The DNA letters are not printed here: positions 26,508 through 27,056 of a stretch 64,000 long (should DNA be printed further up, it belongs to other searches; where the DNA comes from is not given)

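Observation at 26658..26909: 83-aa Cys-motif protein translationally coupled to motB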

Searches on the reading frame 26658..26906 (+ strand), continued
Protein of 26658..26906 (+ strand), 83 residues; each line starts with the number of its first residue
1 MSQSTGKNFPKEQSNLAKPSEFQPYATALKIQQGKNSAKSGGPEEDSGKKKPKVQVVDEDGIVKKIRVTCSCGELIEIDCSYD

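Call 30: fold_search(model_id=the predicted structure, library=pdb)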
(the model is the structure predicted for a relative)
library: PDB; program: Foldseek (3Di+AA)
matches with E <= 10: 155; with E <= 0.001: 0
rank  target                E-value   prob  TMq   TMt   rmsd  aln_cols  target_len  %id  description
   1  3r9u_B                5.6e-01  0.92  0.30  0.09   1.7        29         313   17  Thioredoxin-disulfide reductase from Campylobacter jejuni. (released 2011-04-06)
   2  3r9u_A                8.7e-01  0.87  0.30  0.09   1.7        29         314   17  Thioredoxin-disulfide reductase from Campylobacter jejuni. (released 2011-04-06)
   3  3ab1_A                1.3e+00  0.80  0.30  0.08   1.5        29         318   14  Crystal Structure of Ferredoxin NADP+ Oxidoreductase (released 2010-11-24)
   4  3ab1_B                1.6e+00  0.69  0.30  0.08   1.5        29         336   14  Crystal Structure of Ferredoxin NADP+ Oxidoreductase (released 2010-11-24)
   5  3x0u_B                1.7e+00  0.23  0.22  0.06   5.9        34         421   15  Crystal structure of PirB (released 2015-08-26)
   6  1tde                  2.1e+00  0.38  0.27  0.08   2.7        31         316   16  CRYSTAL STRUCTURE OF ESCHERICHIA COLI THIOREDOXIN REDUCTASE REFINED AT 2 ANGSTROM RESOLUTION: IMPLICATIONS FOR A LARGE C (released 1994-11-30)
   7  6jhu                  2.1e+00  0.08  0.20  0.08  13.5        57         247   10  Crystal Structure Of Biotin Protein Ligase From Leishmania Major in complex with Biotinyl-5-AMP (released 2020-04-08)
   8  1f6m_A                2.3e+00  0.44  0.27  0.08   1.5        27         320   15  CRYSTAL STRUCTURE OF A COMPLEX BETWEEN THIOREDOXIN REDUCTASE, THIOREDOXIN, AND THE NADP+ ANALOG, AADP+ (released 2000-08-30)
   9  4oke_A                2.4e+00  0.15  0.24  0.14   4.3        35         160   11  Structure of RNase AS, a polyadenylate-specific exoribonuclease affecting mycobacterial virulence in vivo (released 2014-05-21)
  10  3x0u_A                2.6e+00  0.16  0.22  0.06   5.8        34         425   15  Crystal structure of PirB (released 2015-08-26)
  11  2bwo_A                2.6e+00  0.09  0.21  0.06   8.7        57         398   18  5-Aminolevulinate Synthase from Rhodobacter capsulatus in complex with succinyl-CoA (released 2005-09-27)
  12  2bwo_B                2.8e+00  0.09  0.21  0.06   8.7        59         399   17  5-Aminolevulinate Synthase from Rhodobacter capsulatus in complex with succinyl-CoA (released 2005-09-27)
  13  1trb                  2.9e+00  0.41  0.29  0.08   1.9        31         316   13  CONVERGENT EVOLUTION OF SIMILAR FUNCTION IN TWO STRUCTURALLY DIVERGENT ENZYMES (released 1994-01-31)
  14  4hvj_A                2.9e+00  0.15  0.25  0.15   4.3        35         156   11  Crystal structure of a putative uncharacterized protein from Mycobacterium tuberculosis in complex with AMP (released 2012-11-28)
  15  4hec_A                2.9e+00  0.13  0.24  0.15   4.3        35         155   11  Crystal structure of a putative uncharacterized protein from Mycobacterium tuberculosis (released 2012-10-17)
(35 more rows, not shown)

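Call 35: find_encoding_contigs(protein=P0041, flank=6000, max_places=1)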
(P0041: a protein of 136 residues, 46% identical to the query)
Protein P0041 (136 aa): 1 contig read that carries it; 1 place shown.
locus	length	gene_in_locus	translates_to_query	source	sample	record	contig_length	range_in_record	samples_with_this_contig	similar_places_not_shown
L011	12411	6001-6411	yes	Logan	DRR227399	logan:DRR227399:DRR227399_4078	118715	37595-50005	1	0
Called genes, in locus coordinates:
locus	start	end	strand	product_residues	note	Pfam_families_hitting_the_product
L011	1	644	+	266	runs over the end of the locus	PF01311:Bac_export_1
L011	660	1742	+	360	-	PF01312:Bac_export_2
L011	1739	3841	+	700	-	PF00771:FHIPEP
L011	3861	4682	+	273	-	PF01656:CbiA, PF02374:ArsA_ATPase (weak), PF10609:ParA, PF13614:AAA_31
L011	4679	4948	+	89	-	-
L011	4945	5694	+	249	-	PF04542:Sigma70_r2, PF04539:Sigma70_r3 (faint), PF08281:Sigma70_r4_2, PF04545:Sigma70_r4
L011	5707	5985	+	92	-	-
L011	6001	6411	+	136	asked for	-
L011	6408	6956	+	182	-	-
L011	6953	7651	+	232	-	-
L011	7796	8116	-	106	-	-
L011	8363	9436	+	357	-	-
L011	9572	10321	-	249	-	-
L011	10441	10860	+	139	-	PF02120:Flg_hook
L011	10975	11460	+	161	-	PF03963:FlgD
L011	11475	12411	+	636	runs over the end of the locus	PF00460:Flg_bb_rod (weak), PF22692:LlgE_F_G_D1, PF07559:FlgE_D2, PF06429:Flg_bbr_C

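Call 36: find_encoding_contigs(protein=P0167, flank=6000, max_places=1)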
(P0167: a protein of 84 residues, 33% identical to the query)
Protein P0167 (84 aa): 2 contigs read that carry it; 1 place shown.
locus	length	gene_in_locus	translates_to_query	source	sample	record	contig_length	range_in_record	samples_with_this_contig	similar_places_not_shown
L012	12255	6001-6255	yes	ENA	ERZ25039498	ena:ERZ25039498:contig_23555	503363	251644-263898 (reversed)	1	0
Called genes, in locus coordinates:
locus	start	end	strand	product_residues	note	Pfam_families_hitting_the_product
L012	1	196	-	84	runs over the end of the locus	-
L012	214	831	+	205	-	PF01312:Bac_export_2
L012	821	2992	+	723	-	PF00771:FHIPEP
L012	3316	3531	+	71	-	-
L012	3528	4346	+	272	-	PF04542:Sigma70_r2, PF04539:Sigma70_r3, PF08281:Sigma70_r4_2 (weak), PF04545:Sigma70_r4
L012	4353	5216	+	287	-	PF20560:MotA_N, PF01618:MotA_ExbB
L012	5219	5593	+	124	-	PF13677:MotB_plug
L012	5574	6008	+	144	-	PF00691:OmpA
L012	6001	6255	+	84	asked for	-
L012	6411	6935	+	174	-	PF22692:LlgE_F_G_D1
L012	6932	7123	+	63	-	PF06429:Flg_bbr_C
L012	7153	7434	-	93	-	-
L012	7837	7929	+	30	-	PF06429:Flg_bbr_C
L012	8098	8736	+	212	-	-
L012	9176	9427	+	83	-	PF02107:FlgH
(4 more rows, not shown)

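Call 37: find_encoding_contigs(protein=P0089, flank=6000, max_places=1)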
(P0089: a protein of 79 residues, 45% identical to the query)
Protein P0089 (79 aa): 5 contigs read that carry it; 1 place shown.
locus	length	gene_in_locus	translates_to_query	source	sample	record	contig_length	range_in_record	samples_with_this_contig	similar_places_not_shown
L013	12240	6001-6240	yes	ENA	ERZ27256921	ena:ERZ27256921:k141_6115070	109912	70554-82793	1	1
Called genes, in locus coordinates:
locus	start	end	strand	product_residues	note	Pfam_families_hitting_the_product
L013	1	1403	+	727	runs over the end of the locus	PF00771:FHIPEP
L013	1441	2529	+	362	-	-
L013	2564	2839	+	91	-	-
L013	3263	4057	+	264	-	PF04542:Sigma70_r2, PF04539:Sigma70_r3 (weak), PF04545:Sigma70_r4, PF08281:Sigma70_r4_2 (weak)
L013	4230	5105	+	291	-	PF20560:MotA_N, PF01618:MotA_ExbB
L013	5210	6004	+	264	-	PF00691:OmpA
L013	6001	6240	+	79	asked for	-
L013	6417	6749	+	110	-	-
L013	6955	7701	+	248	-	PF22692:LlgE_F_G_D1, PF06429:Flg_bbr_C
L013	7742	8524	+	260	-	PF00460:Flg_bb_rod, PF22692:LlgE_F_G_D1, PF06429:Flg_bbr_C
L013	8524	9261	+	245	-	PF13144:ChapFlgA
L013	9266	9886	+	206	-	PF02107:FlgH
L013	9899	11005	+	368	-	PF02119:FlgI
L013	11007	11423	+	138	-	PF10135:Rod-binding (weak)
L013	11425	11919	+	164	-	PF05130:FlgN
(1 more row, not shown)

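Call 38: find_encoding_contigs(protein=P0014, flank=6000, max_places=1)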
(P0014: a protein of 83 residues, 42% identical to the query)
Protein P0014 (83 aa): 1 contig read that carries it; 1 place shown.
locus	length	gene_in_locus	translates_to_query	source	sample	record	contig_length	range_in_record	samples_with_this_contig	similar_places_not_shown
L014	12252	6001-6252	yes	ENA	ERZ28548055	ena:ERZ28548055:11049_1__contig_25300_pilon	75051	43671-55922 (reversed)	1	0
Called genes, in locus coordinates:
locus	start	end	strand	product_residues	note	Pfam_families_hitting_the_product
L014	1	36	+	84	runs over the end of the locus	PF00771:FHIPEP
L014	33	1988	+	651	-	PF00771:FHIPEP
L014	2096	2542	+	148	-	-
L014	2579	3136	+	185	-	PF00448:SRP54 (faint)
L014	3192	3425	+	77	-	-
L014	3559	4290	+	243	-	PF04542:Sigma70_r2, PF04539:Sigma70_r3 (weak), PF08281:Sigma70_r4_2, PF04545:Sigma70_r4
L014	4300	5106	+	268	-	PF20560:MotA_N, PF01618:MotA_ExbB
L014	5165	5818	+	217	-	PF13677:MotB_plug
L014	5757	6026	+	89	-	-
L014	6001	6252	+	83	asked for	-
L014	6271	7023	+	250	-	PF22692:LlgE_F_G_D1, PF06429:Flg_bbr_C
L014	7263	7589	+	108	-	PF22692:LlgE_F_G_D1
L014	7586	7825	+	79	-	PF06429:Flg_bbr_C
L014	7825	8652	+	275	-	PF13144:ChapFlgA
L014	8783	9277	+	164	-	PF02107:FlgH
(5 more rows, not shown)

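Call 41: search_protein_families(library=pfam, proteins=[L011:7796-8113:-, L011:5707-5982:+, L011:6408-6953:+, L011:6953-7648:+, L011:4679-4945:+], max_evalue=0.1)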
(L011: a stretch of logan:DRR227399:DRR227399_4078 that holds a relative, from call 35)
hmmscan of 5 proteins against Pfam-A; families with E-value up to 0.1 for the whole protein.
L011:7796-8113:- (105 aa): 0 families

L011:5707-5982:+ (92 aa): 0 families

L011:6408-6953:+ (182 aa): 2 families
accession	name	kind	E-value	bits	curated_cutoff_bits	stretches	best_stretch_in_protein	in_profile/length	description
PF25450.1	Rab11-FIP3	-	0.0055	17.4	31.9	1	65-124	57-116/125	Rab11-FIP3-like domain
PF20492.3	ERM_helical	-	0.097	13.2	40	0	66-130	24-88/120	Ezrin/radixin/moesin, alpha-helical domain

L011:6953-7648:+ (232 aa): 1 family
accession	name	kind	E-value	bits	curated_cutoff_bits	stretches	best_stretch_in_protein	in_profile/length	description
PF05157.20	MshEN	-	0.026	15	23.1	0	55-99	24-72/90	MshEN domain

L011:4679-4945:+ (89 aa): 0 families

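Call 43: list_cluster_members(proteins=[L011:1739-3838:+, L011:3861-4679:+, L011:4945-5691:+, P0041, P0079, P0046, P0037, P0058])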
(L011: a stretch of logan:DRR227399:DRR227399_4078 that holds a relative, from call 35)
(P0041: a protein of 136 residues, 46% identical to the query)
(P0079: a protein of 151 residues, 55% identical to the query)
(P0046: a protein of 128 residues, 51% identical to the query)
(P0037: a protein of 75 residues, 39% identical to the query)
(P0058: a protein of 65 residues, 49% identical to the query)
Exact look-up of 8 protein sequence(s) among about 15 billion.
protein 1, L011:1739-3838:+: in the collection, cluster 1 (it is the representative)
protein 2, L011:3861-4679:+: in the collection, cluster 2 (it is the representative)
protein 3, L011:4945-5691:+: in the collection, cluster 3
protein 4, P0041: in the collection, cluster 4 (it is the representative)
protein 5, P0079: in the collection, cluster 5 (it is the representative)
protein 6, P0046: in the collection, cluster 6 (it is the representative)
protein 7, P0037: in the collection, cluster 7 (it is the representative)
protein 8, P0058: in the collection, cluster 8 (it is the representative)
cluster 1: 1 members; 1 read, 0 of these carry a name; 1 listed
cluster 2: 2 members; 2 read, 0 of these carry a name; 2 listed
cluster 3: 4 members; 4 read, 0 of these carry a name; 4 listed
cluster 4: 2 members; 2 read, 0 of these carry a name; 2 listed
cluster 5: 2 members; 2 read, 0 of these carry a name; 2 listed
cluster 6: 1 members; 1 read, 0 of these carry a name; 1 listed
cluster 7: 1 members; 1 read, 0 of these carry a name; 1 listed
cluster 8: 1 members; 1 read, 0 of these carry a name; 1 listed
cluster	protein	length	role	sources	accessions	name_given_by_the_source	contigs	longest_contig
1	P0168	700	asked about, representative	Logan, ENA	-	-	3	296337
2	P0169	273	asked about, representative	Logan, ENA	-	-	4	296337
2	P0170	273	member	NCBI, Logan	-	-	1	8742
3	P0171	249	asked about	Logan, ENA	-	-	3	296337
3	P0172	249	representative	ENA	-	-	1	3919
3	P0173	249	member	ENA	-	-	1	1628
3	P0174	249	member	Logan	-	-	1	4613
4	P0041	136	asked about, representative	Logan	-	-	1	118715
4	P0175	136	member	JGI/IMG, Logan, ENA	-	-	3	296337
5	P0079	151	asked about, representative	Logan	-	-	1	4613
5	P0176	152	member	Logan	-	-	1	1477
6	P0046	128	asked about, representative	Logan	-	-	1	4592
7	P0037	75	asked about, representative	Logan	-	-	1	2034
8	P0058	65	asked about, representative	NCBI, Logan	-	-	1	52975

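Call 44: find_encoding_contigs(protein=P0058, flank=7000, max_places=1)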
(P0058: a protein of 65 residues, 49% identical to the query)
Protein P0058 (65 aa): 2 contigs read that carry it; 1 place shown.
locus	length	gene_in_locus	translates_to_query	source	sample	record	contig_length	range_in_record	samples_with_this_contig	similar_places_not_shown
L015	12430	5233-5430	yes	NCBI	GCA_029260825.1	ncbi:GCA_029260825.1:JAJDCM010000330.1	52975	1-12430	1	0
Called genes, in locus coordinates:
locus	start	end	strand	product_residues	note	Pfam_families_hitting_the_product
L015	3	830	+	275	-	?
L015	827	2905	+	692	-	PF00771:FHIPEP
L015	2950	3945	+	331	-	-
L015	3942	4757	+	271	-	PF10609:ParA, PF00142:Fer4_NifH (faint), PF01656:CbiA, PF02374:ArsA_ATPase (weak), PF06564:CBP_BcsQ (faint), PF13614:AAA_31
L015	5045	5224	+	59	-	-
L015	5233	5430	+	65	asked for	-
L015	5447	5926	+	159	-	-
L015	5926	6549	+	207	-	-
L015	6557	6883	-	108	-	PF04316:FlgM (weak)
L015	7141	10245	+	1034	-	PF02120:Flg_hook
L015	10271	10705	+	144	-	PF03963:FlgD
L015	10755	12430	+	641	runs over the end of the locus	PF00460:Flg_bb_rod (weak), PF22692:LlgE_F_G_D1, PF07559:FlgE_D2, PF06429:Flg_bbr_C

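Call 45: find_encoding_contigs(protein=P0046, flank=5000, max_places=1)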
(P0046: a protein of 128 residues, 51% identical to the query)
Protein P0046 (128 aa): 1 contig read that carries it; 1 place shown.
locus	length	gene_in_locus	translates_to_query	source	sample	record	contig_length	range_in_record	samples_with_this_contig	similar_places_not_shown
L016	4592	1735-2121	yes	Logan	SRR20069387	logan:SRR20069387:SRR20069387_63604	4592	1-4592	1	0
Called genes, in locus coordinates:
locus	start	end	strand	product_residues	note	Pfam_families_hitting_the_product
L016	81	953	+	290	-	PF20560:MotA_N, PF01618:MotA_ExbB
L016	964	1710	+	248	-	PF13677:MotB_plug, PF00691:OmpA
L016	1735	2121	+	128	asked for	-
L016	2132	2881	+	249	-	PF22692:LlgE_F_G_D1, PF06429:Flg_bbr_C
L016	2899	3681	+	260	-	PF00460:Flg_bb_rod, PF22692:LlgE_F_G_D1, PF06429:Flg_bbr_C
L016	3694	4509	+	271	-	PF13144:ChapFlgA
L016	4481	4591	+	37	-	?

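Call 46: list_cluster_members(proteins=[L015:827-2902:+, L015:3942-4754:+, L015:6557-6880:-, L015:5447-5923:+, L015:5926-6546:+, L015:5045-5221:+])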
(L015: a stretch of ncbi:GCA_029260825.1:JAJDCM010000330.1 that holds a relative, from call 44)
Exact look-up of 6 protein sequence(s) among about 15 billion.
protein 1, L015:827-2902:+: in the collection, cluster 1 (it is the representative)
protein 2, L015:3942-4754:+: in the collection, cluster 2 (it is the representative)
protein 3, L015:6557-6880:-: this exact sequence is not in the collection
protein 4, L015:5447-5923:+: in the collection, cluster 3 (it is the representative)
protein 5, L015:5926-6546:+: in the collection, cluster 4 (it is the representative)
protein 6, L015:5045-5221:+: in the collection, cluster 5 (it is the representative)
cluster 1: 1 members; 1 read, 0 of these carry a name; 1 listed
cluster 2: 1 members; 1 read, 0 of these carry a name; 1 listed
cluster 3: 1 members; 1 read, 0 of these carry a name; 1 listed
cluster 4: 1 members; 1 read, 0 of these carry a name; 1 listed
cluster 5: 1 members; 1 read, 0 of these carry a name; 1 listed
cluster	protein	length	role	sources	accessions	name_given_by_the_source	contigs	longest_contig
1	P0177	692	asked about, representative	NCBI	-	-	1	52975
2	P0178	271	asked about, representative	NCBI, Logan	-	-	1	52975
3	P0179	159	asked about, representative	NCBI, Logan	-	-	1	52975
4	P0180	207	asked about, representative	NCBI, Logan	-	-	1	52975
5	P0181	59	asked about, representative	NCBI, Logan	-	-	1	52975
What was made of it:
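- Tried and rejected: The taxon of the distant lineages could not be named because the records carry no names (calls 43, 46).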

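Call 49: search_protein_families(library=ncbifam, alignment_id=A3, max_evalue=1)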
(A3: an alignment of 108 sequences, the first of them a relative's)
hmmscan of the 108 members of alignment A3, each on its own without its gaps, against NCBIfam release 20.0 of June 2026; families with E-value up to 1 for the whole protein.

A. member 1, P0001 (83 aa): 0 families

B. families by the number of members that match (of 108 scanned): 15 families
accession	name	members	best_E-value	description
NF012197.0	lonely_Cys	2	0.031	lonely Cys domain-containing protein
TIGR02570.1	cas7_GSU0053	2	0.12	type I-G CRISPR-associated RAMP protein Csb1/Cas7g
TIGR00299.2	nickel_LarC1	1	0.0048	nickel pincer cofactor biosynthesis protein LarC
NF011021.0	PRK14450.1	1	0.011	acylphosphatase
NF011765.0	PRK15219.1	1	0.015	carbonic anhydrase family protein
TIGR00209.1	galT_1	1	0.031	galactose-1-phosphate uridylyltransferase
NF050813.1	CellDivFtsNCaul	1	0.039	cell division protein FtsN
NF047903.1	MmDecMmdC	1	0.047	methylmalonyl-CoA decarboxylase subunit gamma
NF040464.1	SCO3374_fam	1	0.068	SCO3374 family protein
NF010445.0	PRK13871.1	1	0.07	conjugal transfer pilin TrbC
TIGR00736.1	nifR3_rel_arch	1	0.12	MJ0144 family RNA dihydrouridine synthase-like protein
NF003607.0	PRK05257.2-3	1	0.15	malate:quinone oxidoreductase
TIGR03446.1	mycothiol_Mca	1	0.17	mycothiol conjugate amidase Mca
NF003289.0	PRK04286.1-3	1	0.27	hypothetical protein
NF052243.1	T4PFormProtSgmX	1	0.31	type IV pili formation protein SgmX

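Call 51: find_encoding_contigs(protein=P0040, flank=5000, max_places=2)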
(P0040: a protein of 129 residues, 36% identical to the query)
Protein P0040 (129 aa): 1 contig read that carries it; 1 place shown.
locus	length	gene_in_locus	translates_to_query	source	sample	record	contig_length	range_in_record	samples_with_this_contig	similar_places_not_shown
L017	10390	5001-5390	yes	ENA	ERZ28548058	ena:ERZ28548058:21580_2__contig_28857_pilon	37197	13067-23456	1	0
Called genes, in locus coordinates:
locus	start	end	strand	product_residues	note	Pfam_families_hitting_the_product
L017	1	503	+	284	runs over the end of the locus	PF00771:FHIPEP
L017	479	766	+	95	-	PF00771:FHIPEP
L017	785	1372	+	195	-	-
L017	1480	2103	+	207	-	-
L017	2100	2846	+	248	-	PF04542:Sigma70_r2, PF04545:Sigma70_r4, PF08281:Sigma70_r4_2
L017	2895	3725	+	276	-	PF20560:MotA_N, PF01618:MotA_ExbB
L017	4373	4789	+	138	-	-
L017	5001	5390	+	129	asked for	-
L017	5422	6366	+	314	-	PF22692:LlgE_F_G_D1, PF06429:Flg_bbr_C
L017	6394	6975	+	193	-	PF22692:LlgE_F_G_D1, PF06429:Flg_bbr_C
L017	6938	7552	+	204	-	-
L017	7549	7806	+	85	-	PF13144:ChapFlgA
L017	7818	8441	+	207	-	PF02107:FlgH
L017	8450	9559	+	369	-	PF02119:FlgI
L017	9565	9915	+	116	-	PF10135:Rod-binding (weak)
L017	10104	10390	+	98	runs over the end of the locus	PF05130:FlgN (weak)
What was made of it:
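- The apparent MotB-X fusion (P0040), which would have placed X in the periplasm, comes from a frameshift-ridden assembly (call 51).
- Tried and rejected: Its contig (L017) is a frameshift-ridden long-read assembly with fragmented flhA and motB, so I rejected it as an artefact (call 51).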

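Call 54: find_homologous_proteins(query=A4, max_evalue=0.01)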
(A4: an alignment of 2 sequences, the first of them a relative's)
Query A4 (2 sequences) (107 aa, profile of the alignment): 3 proteins with E <= 0.01 among 242 candidates.
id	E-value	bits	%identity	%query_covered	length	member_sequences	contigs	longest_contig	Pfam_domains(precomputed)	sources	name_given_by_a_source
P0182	7.5e-49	182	100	100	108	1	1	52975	PF04316.20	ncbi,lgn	-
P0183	1.1e-45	172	25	77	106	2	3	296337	-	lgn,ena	-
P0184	5.2e-40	154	27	77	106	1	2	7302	-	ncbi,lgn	-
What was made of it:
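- Tried and rejected: It returned only three proteins (E<=0.01): the two queries and one close relative (call 54).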

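Call 71: predict_structure(alignment_id=A5)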
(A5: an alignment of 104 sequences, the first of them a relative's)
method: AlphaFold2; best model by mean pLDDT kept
length: 79 residues; sequences in the alignment: 104
mean_pLDDT: 77.6   pTM: 0.42
mean pLDDT of the five models: 77.6, 76.6, 75.9, 75.3, 73.9
residues with pLDDT >= 90: 23; 70-90: 37; 50-70: 14; < 50: 5
segments of 3 or more residues with pLDDT < 50: none
pLDDT, mean of each block of 10 residues (from residue 1): 76 74 72 52 80 95 91 82
secondary structure, 60 per line:
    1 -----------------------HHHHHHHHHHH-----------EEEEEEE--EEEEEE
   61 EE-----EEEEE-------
elements in order: H24-34 E46-52 E55-62 E68-72
